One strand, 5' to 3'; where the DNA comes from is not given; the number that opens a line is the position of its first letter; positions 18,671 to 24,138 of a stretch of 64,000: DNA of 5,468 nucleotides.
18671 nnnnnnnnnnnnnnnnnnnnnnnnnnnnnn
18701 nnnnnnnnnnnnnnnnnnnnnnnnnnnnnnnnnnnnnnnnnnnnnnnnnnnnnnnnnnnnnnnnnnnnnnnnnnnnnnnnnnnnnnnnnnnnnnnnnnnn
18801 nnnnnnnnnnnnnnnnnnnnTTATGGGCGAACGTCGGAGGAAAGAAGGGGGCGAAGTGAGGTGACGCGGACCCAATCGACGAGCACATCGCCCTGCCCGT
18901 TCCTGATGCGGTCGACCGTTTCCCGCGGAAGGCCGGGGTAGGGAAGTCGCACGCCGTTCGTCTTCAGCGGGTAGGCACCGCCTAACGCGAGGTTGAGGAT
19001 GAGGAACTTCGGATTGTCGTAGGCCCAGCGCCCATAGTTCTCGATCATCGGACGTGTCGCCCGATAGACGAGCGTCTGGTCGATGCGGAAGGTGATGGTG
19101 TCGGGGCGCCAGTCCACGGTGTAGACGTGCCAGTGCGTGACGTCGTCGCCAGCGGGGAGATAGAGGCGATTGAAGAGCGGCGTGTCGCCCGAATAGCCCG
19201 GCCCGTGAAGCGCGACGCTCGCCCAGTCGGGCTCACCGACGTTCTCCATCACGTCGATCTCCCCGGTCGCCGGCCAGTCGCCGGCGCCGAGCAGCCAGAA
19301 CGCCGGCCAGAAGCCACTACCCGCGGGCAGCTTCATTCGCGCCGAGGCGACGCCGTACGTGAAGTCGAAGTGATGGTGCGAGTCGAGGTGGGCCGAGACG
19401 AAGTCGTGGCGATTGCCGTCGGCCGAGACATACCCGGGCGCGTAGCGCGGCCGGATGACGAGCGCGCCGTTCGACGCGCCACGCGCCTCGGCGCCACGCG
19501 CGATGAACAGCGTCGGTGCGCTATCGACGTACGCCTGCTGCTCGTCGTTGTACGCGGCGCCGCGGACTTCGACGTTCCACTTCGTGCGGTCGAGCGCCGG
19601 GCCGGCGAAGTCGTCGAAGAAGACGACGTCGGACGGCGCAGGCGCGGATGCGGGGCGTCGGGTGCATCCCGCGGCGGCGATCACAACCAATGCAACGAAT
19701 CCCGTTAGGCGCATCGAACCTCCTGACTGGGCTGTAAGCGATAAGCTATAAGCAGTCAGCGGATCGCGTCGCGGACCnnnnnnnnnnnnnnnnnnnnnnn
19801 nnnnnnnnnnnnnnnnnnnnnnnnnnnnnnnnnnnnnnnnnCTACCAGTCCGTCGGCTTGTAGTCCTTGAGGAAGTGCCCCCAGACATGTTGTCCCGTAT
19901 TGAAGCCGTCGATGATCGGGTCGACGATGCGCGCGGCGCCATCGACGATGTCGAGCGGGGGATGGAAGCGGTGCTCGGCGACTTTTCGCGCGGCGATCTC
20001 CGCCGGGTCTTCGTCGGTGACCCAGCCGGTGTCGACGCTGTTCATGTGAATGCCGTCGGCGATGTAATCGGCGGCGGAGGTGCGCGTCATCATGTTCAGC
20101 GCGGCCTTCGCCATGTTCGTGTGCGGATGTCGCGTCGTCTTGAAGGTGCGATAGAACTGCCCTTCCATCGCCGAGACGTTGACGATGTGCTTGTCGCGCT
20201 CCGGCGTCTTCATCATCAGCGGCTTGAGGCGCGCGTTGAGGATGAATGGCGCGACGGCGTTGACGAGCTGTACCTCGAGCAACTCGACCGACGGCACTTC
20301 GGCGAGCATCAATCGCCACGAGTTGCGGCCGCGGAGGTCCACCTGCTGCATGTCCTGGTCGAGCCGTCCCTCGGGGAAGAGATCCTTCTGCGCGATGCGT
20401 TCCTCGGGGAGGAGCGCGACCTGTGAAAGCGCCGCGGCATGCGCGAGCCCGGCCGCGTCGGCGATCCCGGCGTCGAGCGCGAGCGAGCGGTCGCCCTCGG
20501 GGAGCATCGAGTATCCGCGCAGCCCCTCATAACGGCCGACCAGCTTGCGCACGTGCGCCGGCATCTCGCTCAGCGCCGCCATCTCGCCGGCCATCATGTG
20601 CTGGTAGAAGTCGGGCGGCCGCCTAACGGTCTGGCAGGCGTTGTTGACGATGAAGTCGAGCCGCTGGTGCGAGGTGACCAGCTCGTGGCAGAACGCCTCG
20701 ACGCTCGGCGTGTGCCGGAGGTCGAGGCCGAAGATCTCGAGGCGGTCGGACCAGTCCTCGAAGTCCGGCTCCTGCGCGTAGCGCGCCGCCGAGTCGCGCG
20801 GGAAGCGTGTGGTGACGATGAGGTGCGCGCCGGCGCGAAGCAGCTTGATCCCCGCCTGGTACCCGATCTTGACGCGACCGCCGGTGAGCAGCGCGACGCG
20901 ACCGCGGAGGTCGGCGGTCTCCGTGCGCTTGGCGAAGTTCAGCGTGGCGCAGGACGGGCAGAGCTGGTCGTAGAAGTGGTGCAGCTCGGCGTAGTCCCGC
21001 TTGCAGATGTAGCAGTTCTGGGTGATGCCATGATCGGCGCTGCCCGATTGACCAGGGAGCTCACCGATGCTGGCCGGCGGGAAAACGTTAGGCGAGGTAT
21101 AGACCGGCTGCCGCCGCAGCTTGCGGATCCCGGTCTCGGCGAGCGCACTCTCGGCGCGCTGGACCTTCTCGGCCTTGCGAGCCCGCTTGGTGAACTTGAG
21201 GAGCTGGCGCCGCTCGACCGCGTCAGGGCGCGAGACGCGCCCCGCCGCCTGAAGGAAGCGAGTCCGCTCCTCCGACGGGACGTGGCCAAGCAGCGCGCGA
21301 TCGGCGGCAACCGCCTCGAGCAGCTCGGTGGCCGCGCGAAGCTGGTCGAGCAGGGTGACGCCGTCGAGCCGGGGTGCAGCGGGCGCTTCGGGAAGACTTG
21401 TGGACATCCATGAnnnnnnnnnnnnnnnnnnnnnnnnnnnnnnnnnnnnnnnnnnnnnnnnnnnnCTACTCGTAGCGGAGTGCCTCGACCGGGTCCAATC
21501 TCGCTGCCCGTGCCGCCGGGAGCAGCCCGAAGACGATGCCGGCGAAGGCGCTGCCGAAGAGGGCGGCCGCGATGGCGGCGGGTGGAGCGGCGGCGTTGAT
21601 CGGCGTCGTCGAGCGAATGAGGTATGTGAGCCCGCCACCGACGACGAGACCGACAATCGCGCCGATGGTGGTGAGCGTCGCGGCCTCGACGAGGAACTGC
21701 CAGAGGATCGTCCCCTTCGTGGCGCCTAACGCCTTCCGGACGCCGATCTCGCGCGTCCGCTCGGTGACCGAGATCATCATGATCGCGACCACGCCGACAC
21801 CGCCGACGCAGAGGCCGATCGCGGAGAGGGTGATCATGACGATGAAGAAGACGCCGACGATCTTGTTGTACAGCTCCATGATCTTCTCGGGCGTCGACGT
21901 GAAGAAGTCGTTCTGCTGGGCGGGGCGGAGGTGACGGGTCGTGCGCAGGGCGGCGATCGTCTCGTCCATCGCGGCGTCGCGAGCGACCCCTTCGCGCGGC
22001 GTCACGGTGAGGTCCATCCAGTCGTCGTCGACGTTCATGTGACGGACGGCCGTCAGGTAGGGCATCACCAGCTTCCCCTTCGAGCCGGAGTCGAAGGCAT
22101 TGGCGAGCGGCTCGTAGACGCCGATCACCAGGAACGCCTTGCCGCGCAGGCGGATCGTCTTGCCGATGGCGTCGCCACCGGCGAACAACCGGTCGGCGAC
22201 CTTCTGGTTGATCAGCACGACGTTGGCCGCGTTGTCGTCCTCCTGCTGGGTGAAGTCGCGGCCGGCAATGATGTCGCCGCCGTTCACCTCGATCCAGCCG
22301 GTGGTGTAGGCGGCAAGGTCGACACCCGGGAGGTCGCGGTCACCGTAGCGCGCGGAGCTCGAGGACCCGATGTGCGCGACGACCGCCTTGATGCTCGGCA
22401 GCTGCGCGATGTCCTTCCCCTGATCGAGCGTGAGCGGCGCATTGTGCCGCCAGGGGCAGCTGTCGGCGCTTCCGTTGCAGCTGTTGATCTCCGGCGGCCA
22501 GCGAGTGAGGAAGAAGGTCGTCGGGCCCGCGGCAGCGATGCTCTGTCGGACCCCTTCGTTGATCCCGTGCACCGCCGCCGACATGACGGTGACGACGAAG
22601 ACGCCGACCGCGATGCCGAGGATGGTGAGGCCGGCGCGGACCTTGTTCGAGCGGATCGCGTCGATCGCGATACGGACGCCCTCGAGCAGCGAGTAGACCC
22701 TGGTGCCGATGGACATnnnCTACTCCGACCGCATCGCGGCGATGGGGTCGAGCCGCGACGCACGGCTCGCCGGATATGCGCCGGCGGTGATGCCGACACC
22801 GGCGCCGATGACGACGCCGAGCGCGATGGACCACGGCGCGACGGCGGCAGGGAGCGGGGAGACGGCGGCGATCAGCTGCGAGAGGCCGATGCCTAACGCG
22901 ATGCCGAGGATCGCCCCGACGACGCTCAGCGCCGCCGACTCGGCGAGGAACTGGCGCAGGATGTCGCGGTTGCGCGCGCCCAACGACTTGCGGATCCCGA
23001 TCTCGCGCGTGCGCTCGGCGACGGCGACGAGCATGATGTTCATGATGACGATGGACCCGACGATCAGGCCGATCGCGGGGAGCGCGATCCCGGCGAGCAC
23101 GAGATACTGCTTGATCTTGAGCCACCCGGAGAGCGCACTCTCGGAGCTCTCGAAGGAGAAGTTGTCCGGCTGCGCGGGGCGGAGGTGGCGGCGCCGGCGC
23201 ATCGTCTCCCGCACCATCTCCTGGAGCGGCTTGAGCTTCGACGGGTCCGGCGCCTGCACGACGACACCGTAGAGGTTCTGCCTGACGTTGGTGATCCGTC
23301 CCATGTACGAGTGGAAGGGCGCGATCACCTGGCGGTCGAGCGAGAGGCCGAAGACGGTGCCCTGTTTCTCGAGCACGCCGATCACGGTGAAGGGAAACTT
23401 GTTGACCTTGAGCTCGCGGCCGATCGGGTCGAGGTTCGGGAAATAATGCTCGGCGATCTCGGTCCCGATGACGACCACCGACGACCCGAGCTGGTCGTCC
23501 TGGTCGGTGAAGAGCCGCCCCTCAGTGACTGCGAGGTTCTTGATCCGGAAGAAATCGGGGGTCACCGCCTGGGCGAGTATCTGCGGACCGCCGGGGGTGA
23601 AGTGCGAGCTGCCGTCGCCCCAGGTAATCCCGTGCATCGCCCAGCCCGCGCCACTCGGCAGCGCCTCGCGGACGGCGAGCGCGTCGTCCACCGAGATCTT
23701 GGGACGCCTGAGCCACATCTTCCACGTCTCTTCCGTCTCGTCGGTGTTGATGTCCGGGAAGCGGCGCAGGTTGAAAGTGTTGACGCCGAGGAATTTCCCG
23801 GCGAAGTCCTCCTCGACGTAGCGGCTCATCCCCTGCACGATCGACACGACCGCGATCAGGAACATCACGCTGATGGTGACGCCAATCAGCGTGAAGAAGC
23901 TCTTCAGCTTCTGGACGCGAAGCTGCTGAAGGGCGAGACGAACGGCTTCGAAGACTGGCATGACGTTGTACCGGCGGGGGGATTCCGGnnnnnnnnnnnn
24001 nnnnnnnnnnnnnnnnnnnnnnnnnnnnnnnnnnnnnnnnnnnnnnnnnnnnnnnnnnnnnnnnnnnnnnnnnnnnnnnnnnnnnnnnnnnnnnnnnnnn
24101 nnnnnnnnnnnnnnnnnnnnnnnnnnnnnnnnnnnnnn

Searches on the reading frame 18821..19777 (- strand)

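Call 40: search_protein_families(library=pfam, proteins=[window:18821-19777:-], max_evalue=0.00001)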
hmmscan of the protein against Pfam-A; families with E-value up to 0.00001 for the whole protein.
window:18821-19777:- (318 aa): 1 family
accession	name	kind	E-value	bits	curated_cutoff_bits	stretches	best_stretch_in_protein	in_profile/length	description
PF00722.28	Glyco_hydro_16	-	9.3e-20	71.2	22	1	128-246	31-141/175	Glycosyl hydrolases family 16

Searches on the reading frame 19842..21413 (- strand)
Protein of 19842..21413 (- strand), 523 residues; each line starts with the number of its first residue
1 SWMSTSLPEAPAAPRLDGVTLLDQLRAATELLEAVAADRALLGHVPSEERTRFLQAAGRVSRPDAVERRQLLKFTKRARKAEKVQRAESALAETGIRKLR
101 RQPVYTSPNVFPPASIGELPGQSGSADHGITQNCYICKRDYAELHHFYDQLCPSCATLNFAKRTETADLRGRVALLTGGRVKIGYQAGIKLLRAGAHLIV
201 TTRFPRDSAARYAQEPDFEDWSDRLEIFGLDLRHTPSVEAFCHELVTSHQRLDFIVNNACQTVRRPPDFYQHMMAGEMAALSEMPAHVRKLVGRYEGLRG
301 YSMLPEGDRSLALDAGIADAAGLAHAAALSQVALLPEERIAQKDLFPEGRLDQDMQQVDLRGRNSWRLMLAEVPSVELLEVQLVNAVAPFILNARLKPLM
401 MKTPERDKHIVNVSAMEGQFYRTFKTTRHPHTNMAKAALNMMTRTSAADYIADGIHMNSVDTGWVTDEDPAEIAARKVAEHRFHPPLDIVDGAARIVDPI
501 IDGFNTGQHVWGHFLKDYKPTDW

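Call 40: search_protein_families(library=pfam, proteins=[window:19842-21413:-], max_evalue=0.00001)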
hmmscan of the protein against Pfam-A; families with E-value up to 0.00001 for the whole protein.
window:19842-21413:- (523 aa): 2 families
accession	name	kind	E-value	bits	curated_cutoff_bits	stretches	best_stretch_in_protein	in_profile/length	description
PF00106.31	adh_short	-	4.2e-15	56.2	26.6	1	173-264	2-90/195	short chain dehydrogenase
PF13561.12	adh_short_C2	-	6.7e-14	52.5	27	1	372-474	91-185/236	Enoyl-(Acyl carrier protein) reductase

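Call 56: find_encoding_contigs(protein=window:19842-21407:-, flank=10000, max_places=6)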
Protein window:19842-21407:- (521 aa): no gene with exactly this product is on record in the collection.

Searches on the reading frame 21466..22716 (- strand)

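Call 40: search_protein_families(library=pfam, proteins=[window:21466-22716:-], max_evalue=0.00001)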
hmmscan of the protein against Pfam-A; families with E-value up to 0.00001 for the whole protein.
window:21466-22716:- (416 aa): 2 families
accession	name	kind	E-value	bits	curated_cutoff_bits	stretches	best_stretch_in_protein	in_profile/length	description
PF12704.14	MacB_PCD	-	4.1e-36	125.7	27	1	29-253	2-204/207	MacB-like periplasmic core domain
PF02687.27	FtsX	-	2.2e-19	70.1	25.5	1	296-409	2-120/120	FtsX-like permease C-terminal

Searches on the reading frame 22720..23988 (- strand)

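Call 40: search_protein_families(library=pfam, proteins=[window:22720-23988:-], max_evalue=0.00001)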
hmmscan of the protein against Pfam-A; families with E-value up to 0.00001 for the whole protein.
window:22720-23988:- (422 aa): 2 families
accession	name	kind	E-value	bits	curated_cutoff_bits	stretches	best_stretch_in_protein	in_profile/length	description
PF12704.14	MacB_PCD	-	3.5e-38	132.4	27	1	30-261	1-206/207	MacB-like periplasmic core domain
PF02687.27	FtsX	-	5.2e-24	85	25.5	1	302-415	2-120/120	FtsX-like permease C-terminal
